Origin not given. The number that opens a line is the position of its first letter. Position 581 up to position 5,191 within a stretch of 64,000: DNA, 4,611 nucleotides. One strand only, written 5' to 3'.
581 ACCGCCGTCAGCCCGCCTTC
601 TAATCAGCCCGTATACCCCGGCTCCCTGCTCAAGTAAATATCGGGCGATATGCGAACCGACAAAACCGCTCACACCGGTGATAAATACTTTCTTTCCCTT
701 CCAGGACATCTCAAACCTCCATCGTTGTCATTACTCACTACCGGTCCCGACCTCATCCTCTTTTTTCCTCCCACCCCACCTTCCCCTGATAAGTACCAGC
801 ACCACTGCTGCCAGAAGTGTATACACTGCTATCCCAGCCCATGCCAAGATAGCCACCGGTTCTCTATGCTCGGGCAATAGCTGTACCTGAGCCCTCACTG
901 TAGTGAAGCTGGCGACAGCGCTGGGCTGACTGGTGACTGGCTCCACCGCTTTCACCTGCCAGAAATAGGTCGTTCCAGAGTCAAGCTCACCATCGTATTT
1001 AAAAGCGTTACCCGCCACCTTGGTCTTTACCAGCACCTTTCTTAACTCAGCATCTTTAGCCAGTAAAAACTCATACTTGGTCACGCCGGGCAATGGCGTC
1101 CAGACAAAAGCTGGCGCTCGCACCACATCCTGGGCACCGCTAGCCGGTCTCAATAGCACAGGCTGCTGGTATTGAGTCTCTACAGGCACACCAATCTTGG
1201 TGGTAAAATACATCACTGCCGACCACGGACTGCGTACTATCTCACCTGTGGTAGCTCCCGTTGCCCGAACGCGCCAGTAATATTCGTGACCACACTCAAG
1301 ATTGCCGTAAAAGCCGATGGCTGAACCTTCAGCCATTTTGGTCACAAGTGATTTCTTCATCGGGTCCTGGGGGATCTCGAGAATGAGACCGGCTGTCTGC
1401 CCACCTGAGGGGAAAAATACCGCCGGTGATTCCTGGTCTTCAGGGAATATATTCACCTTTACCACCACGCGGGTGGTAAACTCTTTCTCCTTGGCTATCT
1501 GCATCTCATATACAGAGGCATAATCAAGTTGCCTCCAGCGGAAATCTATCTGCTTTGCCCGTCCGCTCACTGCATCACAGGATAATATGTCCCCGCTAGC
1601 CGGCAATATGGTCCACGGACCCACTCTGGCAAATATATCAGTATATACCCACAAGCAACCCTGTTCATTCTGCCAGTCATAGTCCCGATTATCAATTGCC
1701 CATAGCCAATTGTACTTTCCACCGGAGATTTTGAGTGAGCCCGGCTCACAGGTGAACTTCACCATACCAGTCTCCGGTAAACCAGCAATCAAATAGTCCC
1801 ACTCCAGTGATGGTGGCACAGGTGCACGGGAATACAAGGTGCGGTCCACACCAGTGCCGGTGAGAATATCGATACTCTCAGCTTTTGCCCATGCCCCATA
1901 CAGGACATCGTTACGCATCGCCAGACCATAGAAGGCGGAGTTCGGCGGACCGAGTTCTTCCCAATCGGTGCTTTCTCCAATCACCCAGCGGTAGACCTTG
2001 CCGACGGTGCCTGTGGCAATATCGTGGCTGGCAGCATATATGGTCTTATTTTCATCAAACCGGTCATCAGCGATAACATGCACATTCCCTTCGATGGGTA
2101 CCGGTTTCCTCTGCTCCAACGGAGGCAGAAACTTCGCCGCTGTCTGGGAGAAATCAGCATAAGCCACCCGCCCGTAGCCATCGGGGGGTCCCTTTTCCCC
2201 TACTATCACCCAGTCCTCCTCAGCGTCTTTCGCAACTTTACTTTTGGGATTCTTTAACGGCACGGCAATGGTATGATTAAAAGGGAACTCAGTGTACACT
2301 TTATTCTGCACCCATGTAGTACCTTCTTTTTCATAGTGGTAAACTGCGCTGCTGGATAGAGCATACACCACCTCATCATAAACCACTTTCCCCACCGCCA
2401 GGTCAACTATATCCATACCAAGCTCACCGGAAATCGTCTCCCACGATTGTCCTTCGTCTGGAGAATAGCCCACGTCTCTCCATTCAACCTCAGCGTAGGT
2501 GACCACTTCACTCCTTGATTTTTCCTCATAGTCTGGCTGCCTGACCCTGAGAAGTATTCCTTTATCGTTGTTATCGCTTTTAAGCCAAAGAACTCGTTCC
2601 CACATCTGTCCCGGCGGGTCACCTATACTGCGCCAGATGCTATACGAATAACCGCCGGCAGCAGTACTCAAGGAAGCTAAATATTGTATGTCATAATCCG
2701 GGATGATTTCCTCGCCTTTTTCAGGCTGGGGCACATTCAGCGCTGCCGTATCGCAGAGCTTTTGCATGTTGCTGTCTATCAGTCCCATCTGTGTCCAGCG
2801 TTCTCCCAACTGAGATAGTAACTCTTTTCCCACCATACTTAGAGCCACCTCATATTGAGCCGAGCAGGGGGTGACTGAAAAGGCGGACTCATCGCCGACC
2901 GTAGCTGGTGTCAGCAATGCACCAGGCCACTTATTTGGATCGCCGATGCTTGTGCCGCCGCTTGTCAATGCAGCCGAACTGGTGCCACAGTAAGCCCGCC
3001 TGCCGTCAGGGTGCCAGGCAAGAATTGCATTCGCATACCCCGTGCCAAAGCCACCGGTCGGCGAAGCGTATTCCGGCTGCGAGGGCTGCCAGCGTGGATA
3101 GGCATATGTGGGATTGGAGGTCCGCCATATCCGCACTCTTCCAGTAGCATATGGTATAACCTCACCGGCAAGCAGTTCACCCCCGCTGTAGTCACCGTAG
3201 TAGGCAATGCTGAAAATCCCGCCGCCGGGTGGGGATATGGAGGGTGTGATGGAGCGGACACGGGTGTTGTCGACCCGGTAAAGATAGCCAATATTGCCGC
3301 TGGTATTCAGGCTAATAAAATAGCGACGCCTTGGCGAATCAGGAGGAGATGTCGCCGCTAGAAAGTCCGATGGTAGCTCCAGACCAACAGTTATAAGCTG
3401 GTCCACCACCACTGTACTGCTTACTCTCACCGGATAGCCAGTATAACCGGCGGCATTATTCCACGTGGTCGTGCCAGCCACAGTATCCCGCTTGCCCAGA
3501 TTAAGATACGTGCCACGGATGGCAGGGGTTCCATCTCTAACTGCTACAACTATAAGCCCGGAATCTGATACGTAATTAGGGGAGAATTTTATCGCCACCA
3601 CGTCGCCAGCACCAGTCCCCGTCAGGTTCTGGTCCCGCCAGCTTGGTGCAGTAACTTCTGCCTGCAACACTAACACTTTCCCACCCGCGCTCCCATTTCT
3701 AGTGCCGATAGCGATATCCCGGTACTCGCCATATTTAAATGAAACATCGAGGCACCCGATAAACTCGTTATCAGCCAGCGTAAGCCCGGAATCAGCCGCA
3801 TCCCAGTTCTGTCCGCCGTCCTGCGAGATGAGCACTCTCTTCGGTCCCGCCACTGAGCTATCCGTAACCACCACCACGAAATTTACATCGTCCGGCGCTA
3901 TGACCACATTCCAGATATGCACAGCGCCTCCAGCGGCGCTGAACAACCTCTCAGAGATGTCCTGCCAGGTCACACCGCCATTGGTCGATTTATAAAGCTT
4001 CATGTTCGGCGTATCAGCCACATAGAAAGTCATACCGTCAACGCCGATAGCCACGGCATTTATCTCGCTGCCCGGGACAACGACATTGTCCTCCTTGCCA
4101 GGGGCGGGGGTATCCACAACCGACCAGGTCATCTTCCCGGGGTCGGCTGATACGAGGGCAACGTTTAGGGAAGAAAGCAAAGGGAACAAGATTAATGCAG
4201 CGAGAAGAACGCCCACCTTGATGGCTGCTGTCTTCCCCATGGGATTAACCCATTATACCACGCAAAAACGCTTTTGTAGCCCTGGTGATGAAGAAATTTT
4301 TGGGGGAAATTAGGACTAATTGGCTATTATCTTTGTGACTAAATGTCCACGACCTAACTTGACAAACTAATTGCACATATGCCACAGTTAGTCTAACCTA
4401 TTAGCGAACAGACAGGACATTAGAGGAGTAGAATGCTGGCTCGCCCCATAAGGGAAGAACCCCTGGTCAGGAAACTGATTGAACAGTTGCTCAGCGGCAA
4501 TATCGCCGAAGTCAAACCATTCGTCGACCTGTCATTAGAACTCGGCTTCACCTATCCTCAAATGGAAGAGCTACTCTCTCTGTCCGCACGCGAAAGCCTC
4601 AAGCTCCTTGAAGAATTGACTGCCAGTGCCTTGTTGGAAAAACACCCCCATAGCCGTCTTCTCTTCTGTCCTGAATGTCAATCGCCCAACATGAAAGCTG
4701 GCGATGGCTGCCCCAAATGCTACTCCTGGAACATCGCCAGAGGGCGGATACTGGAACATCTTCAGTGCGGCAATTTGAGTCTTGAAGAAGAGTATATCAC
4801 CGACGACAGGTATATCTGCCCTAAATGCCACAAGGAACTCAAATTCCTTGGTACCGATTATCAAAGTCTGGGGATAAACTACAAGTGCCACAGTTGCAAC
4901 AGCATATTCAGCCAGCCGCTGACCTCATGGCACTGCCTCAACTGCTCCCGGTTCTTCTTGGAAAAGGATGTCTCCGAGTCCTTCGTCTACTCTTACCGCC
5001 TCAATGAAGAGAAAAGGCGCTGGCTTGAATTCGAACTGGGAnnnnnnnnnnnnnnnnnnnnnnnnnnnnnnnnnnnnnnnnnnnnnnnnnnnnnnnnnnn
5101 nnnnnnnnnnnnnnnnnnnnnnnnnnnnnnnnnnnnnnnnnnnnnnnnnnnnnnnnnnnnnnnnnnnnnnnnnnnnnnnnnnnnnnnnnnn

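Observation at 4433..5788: Cys-rich Zn-ribbon protein with a tandem, apparently inactivated nuclease-fold duplication as first gene of the pilus operon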

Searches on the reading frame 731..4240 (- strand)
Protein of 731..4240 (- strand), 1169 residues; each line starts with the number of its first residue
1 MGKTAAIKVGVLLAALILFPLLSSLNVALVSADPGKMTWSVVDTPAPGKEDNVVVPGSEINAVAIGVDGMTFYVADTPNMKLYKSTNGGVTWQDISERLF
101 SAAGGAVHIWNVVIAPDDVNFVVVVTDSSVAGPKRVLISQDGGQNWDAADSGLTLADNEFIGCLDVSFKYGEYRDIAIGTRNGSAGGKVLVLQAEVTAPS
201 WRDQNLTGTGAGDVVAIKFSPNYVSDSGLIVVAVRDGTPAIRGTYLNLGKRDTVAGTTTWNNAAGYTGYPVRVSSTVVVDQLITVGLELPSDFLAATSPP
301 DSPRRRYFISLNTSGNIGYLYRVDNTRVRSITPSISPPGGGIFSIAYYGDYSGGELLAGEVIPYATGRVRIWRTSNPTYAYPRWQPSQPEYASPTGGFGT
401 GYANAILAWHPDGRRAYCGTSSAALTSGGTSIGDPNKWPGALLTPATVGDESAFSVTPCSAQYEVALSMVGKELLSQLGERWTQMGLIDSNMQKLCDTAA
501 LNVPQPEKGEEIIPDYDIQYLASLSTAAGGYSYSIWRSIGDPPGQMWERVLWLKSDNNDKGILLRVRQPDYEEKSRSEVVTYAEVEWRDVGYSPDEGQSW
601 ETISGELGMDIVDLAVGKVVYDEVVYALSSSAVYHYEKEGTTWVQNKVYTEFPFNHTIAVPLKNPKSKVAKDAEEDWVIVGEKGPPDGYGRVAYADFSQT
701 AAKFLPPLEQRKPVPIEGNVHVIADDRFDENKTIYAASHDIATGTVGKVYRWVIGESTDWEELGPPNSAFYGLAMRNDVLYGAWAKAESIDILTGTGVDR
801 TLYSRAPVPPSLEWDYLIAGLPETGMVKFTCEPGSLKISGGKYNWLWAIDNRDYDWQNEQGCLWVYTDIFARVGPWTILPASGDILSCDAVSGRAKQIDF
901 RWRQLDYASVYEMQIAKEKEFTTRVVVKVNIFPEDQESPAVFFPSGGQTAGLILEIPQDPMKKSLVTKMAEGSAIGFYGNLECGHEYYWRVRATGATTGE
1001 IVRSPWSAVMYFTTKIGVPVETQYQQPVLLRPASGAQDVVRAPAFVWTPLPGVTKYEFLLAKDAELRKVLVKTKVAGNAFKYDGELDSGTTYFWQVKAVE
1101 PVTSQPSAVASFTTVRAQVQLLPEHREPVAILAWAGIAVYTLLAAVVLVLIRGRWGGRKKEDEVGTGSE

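Call 3: search_protein_families(library=pfam, proteins=[window:731-4240:-], max_evalue=0.1)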
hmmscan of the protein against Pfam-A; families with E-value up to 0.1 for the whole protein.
window:731-4240:- (1169 aa): 4 families
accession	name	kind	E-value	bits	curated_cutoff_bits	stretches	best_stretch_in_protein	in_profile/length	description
PF25788.1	Ig_Rha78A_N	-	8.7e-06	26.4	27.4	1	981-1015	71-102/105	Rha78A-like, N-terminal immunoglobulin domain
PF15902.12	Sortilin-Vps10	-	1.5e-05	24.4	33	1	81-151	2-62/446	Sortilin, neurotensin receptor 3,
PF16656.11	Pur_ac_phosph_N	-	0.0034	18.4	30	0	980-1014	67-93/93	Purple acid Phosphatase, N-terminal domain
PF02012.26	BNR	-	0.0093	16.2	27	0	138-147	2-11/12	BNR/Asp-box repeat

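Call 4: search_protein_families(library=ncbifam, proteins=[window:731-4240:-], max_evalue=0.1)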
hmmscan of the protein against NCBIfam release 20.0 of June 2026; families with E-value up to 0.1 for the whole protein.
window:731-4240:- (1169 aa): 1 family
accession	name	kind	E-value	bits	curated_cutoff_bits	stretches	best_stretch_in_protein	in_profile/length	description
NF045728.1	glycosyl_F510_1955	equivalog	5.2e-10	39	175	2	62-154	97-178/246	F510_1955 family glycosylhydrolase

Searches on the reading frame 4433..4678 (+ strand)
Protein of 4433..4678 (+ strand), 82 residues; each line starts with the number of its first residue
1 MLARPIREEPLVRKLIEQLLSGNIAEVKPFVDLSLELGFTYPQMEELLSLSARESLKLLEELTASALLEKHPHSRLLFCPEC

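Call 81: search_protein_families(library=pfam, proteins=[window:4433-4678:+], max_evalue=10)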
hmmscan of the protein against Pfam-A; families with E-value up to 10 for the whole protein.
seq(82 aa): 1 family
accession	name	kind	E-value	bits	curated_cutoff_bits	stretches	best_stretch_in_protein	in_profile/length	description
PF18551.6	TackOD1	-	1.5e-06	28.4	32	1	13-82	11-80/188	Thaumarchaeal output domain 1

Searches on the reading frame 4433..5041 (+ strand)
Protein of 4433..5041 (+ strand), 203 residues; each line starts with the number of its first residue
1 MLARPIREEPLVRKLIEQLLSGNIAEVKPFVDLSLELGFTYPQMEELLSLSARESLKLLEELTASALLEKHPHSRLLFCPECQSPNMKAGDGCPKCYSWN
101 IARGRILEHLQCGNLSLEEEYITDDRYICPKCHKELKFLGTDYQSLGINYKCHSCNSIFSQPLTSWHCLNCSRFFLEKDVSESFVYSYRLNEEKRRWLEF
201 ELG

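Call 47: predict_structure(alignment_id=A3)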
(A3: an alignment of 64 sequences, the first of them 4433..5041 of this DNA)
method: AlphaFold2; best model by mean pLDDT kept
length: 203 residues; sequences in the alignment: 64
mean_pLDDT: 90.8   pTM: 0.70
mean pLDDT of the five models: 90.8, 88.4, 88.2, 85.4, 84.3
residues with pLDDT >= 90: 159; 70-90: 36; 50-70: 6; < 50: 2
segments of 3 or more residues with pLDDT < 50: none
pLDDT, mean of each block of 10 residues (from residue 1): 64 92 94 91 94 94 93 93 92 94 95 94 91 85 92 95 93 90 94 91 82
secondary structure, 60 per line:
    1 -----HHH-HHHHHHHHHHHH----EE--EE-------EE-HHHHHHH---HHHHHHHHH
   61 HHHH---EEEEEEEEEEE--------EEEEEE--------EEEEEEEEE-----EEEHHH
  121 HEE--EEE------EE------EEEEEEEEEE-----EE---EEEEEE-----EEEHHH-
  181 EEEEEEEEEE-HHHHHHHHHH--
elements in order: H10-21 H42-48 H52-64 E68-78 E87-92 E101-109 E115-117 H118-121 E126-128 E143-152 E163-168 E174-176 E181-190 H192-201

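Call 50: fold_search(model_id=the predicted structure, library=pdb)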
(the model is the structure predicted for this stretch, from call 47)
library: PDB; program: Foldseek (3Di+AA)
matches with E <= 10: 801; with E <= 0.001: 0
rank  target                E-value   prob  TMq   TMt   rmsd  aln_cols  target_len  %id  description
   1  8q67_D                3.9e-02  0.07  0.12  0.05  24.2       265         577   13  Crystal structure of a homohexameric MCM from M. acidophilum (released 2025-03-12)
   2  8q67_B                4.6e-02  0.08  0.14  0.05  23.2       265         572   13  Crystal structure of a homohexameric MCM from M. acidophilum (released 2025-03-12)
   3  8q67_A                1.5e-01  0.05  0.12  0.05  23.4       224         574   12  Crystal structure of a homohexameric MCM from M. acidophilum (released 2025-03-12)
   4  6o9l_Q                2.8e-01  0.23  0.22  0.12  19.9       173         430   10  Human holo-PIC in the closed state (released 2019-05-29)
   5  8slg_B                3.2e-01  0.75  0.17  0.08   4.0        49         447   16  Crystal Structure of Glycine tRNA ligase from Mycobacterium thermoresistibile (glycyl adenylate bound) (released 2023-05-03)
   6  7xhh_A                3.4e-01  0.03  0.12  0.08  24.5       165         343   10  High-resolution X-ray cocrystal structure of USP7 in complex with X4 (released 2023-04-19)
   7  9a9w_O                3.8e-01  0.04  0.12  0.03  23.4       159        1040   10  USP7 bound to a nucleosome/p53 complex (released 2025-08-06)
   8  7u6y_C                3.8e-01  0.02  0.11  0.08  23.5       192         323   10  Cryo-EM structure of the pancreatic ATP-sensitive potassium channel in the presence of glibenclamide and ATP with Kir6 (released 2022-08-31)
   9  4rgr_A                4.0e-01  0.57  0.18  0.25   4.5        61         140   18  Crystal Structure of Putative MarR Family Transcriptional Regulator HcaR from Acinetobacter sp. ADP (released 2015-03-04)
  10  4rgu_B                4.3e-01  0.57  0.18  0.25   4.5        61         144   18  Crystal Structure of Putative MarR Family Transcriptional Regulator HcaR from Acinetobacter sp. ADP complexed with fer (released 2015-03-04)
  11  7kfq                  4.3e-01  0.41  0.20  0.27   5.1        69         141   14  Crystal structure of the MarR family transcriptional regulator from Variovorax paradoxus bound to 1H-Indole-3-Carboxylic (released 2021-11-10)
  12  7kk0                  4.5e-01  0.35  0.19  0.27   5.7        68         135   18  Crystal structure of the MarR family transcriptional regulator from Variovorax paradoxus bound to Catechol (released 2021-12-01)
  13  5gpy_A                4.5e-01  0.18  0.19  0.22  21.5       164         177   10  Crystal structure of the human TFIIE complex (released 2016-11-02)
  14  7krh                  5.1e-01  0.33  0.19  0.26   5.5        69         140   16  Crystal structure of the MarR family transcriptional regulator from Variovorax paradoxus with S28A and R46A mutations (released 2021-12-01)
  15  9mj5_C                5.1e-01  0.06  0.12  0.14  18.0       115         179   13  Catalytic domain of human DNA polymerase alpha in complex with DNA and RPA (released 2025-02-19)
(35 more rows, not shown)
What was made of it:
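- There is weak fold similarity to MarR and TFIIE-alpha winged helices (call 50).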
